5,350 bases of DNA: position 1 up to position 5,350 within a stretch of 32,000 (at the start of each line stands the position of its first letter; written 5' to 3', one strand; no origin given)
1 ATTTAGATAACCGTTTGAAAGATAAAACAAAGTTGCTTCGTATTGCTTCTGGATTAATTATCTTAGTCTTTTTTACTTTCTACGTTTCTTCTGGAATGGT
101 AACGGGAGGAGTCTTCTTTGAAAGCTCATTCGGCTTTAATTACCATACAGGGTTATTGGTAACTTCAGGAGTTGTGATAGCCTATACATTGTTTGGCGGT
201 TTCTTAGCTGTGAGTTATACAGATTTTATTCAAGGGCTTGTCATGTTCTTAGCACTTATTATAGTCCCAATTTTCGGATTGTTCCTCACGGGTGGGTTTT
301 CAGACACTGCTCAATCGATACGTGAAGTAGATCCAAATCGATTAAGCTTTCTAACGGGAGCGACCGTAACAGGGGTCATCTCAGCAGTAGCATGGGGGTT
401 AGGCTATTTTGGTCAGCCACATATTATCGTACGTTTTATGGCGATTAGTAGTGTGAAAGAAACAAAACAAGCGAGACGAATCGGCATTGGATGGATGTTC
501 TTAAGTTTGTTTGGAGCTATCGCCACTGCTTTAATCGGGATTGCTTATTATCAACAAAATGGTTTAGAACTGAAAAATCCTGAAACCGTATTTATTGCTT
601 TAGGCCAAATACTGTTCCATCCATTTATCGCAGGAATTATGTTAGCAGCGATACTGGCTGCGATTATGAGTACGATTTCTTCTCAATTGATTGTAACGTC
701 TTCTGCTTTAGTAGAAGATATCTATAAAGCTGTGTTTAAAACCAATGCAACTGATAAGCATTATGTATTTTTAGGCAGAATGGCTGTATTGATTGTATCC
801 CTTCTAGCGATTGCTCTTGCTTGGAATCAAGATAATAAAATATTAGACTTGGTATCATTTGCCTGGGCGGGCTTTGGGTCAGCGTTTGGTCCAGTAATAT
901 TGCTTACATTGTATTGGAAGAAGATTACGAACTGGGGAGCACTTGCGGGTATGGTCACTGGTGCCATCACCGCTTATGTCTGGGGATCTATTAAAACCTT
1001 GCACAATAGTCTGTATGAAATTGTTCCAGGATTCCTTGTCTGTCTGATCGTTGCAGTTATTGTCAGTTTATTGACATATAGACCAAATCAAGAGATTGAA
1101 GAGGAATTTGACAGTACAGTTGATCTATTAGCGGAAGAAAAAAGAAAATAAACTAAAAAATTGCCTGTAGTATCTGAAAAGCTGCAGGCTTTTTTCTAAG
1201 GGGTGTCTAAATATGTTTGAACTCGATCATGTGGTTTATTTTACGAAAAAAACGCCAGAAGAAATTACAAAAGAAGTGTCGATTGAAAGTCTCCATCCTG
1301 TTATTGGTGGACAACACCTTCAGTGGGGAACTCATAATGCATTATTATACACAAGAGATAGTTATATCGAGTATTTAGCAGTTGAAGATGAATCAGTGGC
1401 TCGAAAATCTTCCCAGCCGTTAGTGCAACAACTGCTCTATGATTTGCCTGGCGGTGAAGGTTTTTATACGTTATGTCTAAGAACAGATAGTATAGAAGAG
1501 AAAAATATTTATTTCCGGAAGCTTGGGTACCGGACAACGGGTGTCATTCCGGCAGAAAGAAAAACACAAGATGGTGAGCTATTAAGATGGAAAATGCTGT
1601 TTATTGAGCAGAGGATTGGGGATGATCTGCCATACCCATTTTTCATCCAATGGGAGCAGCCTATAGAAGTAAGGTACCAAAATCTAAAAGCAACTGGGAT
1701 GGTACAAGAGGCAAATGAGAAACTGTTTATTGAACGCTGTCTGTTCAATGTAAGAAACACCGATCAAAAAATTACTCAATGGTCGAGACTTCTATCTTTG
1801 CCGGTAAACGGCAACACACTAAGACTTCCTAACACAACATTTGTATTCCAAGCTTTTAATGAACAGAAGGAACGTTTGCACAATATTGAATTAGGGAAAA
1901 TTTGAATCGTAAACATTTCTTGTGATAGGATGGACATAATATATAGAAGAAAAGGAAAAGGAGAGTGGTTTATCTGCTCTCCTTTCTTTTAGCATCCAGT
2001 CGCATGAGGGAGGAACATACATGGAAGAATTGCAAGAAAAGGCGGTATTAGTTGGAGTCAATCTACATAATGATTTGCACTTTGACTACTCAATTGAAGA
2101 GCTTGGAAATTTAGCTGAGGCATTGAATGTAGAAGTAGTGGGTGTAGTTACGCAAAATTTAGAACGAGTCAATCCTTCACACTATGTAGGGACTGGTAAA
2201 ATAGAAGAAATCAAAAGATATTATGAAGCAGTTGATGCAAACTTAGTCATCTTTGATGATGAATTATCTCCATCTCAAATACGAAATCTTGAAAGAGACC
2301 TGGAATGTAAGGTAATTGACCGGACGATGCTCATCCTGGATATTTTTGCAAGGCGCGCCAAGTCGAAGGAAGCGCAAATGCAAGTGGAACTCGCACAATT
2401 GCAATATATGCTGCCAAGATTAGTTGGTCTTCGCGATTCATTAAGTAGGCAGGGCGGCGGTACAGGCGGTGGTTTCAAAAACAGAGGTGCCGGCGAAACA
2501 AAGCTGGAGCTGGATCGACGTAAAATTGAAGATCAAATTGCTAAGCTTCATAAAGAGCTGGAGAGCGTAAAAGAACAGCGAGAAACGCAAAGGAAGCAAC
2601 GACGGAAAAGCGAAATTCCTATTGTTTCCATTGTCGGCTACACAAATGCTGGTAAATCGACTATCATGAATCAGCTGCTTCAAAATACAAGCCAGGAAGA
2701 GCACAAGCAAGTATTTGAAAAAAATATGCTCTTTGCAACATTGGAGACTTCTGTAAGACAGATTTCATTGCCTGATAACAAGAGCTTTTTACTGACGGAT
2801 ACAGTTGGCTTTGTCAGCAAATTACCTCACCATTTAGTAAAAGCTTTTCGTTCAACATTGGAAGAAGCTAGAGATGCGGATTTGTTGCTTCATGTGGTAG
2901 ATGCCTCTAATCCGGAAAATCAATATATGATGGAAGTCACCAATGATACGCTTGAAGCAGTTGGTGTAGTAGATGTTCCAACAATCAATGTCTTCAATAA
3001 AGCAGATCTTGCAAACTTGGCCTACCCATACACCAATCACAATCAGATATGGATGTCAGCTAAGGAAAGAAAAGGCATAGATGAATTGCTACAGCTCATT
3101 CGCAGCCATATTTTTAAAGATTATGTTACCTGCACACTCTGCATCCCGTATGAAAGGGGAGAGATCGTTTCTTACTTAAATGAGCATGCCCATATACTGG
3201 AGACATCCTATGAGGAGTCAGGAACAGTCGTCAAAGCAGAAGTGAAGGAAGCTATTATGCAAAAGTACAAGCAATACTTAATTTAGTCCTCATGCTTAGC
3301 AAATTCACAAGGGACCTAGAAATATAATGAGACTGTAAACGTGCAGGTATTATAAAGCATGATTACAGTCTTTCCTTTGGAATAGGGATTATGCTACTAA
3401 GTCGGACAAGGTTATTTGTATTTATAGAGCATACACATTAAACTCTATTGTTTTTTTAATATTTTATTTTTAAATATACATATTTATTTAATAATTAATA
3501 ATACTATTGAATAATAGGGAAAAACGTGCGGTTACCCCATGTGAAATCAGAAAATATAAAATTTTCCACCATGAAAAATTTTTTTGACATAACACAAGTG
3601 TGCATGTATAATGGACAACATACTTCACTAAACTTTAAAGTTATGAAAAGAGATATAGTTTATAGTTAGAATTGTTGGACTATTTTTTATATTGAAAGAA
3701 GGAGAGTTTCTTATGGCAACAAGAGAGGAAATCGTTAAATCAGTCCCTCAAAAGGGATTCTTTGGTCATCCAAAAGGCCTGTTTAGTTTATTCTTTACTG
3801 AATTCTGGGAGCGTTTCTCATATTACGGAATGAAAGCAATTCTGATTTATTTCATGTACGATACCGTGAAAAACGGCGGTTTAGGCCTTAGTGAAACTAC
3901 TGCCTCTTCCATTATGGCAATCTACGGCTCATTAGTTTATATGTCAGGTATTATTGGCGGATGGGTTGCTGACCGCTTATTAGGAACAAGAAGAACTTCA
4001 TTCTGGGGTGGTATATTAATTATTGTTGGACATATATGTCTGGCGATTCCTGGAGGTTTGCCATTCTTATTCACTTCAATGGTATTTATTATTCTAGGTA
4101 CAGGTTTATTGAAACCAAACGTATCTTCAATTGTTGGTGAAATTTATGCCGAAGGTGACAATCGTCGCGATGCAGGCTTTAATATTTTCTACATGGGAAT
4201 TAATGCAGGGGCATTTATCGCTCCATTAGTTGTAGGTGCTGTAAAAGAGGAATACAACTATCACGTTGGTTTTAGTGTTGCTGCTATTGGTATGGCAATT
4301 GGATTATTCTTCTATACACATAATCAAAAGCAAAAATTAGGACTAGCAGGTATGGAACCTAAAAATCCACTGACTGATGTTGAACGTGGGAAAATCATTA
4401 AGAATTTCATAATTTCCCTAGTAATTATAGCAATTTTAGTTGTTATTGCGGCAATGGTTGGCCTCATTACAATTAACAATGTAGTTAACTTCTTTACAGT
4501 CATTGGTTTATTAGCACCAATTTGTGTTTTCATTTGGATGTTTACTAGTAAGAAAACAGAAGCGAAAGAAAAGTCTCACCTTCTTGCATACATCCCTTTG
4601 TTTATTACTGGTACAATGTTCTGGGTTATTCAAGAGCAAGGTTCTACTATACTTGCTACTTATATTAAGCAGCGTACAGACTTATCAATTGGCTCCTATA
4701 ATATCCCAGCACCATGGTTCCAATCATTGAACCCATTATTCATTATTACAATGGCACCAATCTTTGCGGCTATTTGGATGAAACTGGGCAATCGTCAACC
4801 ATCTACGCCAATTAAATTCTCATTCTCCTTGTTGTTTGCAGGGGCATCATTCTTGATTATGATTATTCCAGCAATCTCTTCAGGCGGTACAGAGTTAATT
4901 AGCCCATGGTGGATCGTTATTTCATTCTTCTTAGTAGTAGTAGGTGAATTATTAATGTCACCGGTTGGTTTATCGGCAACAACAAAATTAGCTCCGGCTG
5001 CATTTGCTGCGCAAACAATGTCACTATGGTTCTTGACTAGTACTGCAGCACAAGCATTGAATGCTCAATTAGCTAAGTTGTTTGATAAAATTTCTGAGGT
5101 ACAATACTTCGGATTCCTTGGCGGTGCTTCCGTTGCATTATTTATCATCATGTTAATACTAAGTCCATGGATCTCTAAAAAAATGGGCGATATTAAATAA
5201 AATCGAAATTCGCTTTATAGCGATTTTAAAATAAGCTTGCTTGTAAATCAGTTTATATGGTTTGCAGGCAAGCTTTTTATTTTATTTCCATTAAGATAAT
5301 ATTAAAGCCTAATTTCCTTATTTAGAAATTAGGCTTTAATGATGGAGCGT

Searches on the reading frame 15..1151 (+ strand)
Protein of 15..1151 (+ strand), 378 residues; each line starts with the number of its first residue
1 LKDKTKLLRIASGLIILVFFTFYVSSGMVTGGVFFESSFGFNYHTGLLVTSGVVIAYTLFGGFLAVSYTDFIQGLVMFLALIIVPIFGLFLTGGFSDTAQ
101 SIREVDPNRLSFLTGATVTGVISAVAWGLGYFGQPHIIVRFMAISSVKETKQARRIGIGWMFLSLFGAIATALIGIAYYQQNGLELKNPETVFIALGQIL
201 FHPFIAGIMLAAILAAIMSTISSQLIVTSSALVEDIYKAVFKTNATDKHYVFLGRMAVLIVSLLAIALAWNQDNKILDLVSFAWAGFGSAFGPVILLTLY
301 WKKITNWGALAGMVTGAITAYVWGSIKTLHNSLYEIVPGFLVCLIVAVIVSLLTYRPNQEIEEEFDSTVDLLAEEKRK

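Call 69: search_protein_families(library=pfam, proteins=[window:15-1151:+], max_evalue=0.00001)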
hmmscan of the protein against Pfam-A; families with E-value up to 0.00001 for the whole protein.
window:15-1151:+ (378 aa): 1 family
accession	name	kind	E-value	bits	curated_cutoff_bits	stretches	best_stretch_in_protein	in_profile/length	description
PF00474.23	SSF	-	8.5e-85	285.5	22.8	1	4-316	82-406/406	Sodium:solute symporter family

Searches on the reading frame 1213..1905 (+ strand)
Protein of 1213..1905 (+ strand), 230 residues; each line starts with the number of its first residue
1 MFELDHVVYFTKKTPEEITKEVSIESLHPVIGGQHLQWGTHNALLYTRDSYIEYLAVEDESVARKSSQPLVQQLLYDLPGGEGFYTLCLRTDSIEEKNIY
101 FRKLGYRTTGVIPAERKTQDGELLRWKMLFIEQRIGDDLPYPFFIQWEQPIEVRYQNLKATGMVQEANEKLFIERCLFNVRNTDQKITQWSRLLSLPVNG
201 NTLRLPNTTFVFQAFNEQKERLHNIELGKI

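Call 69: search_protein_families(library=pfam, proteins=[window:1213-1905:+], max_evalue=0.00001)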
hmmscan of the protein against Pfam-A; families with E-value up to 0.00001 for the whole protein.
window:1213-1905:+ (230 aa): 1 family
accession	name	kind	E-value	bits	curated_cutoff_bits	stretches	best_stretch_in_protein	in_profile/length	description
PF13468.12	Glyoxalase_3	-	4.9e-33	115.1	25.1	1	4-194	1-176/176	Glyoxalase-like domain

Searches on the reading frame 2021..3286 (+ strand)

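Call 69: search_protein_families(library=pfam, proteins=[window:2021-3286:+], max_evalue=0.00001)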
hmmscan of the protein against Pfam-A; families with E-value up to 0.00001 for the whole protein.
window:2021-3286:+ (421 aa): 4 families
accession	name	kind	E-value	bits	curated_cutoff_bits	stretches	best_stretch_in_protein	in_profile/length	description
PF13167.11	GTP-bdg_N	-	1.9e-35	121.7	25.4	1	23-110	2-89/89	GTP-binding GTPase N-terminal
PF16360.10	GTP-bdg_M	-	3e-31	108.2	29.5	1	112-194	1-79/79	GTP-binding GTPase Middle Region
PF01926.29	MMR_HSR1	-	1.5e-17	64.2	21.9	1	202-327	2-113/113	50S ribosome-binding GTPase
PF00009.33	GTP_EFTU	-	2.8e-07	30.8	26.5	0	198-332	2-135/188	Elongation factor Tu GTP binding domain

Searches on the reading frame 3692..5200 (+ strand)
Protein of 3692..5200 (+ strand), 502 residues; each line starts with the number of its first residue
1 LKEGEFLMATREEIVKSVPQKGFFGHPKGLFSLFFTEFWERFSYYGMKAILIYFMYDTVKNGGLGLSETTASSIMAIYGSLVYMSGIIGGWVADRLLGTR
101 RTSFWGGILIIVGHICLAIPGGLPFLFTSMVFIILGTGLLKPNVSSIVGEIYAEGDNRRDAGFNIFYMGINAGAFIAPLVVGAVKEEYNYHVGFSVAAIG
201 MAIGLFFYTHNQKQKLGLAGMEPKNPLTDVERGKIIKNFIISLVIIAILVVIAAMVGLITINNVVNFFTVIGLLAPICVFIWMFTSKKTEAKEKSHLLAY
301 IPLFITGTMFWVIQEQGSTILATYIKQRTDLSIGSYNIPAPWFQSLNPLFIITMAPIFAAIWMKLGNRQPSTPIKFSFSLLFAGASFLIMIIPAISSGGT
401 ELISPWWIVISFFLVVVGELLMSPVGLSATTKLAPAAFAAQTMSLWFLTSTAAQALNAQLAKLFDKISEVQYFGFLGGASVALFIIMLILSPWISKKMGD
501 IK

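Call 69: search_protein_families(library=pfam, proteins=[window:3692-5200:+], max_evalue=0.00001)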
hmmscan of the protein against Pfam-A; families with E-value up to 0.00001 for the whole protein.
window:3692-5200:+ (502 aa): 2 families
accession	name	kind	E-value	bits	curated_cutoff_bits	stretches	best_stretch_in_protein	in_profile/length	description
PF00854.27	PTR2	-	1.6e-75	254.9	27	1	101-469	2-384/392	POT family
PF07690.21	MFS_1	-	2.6e-24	86.3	33.4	1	46-456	10-345/347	Major Facilitator Superfamily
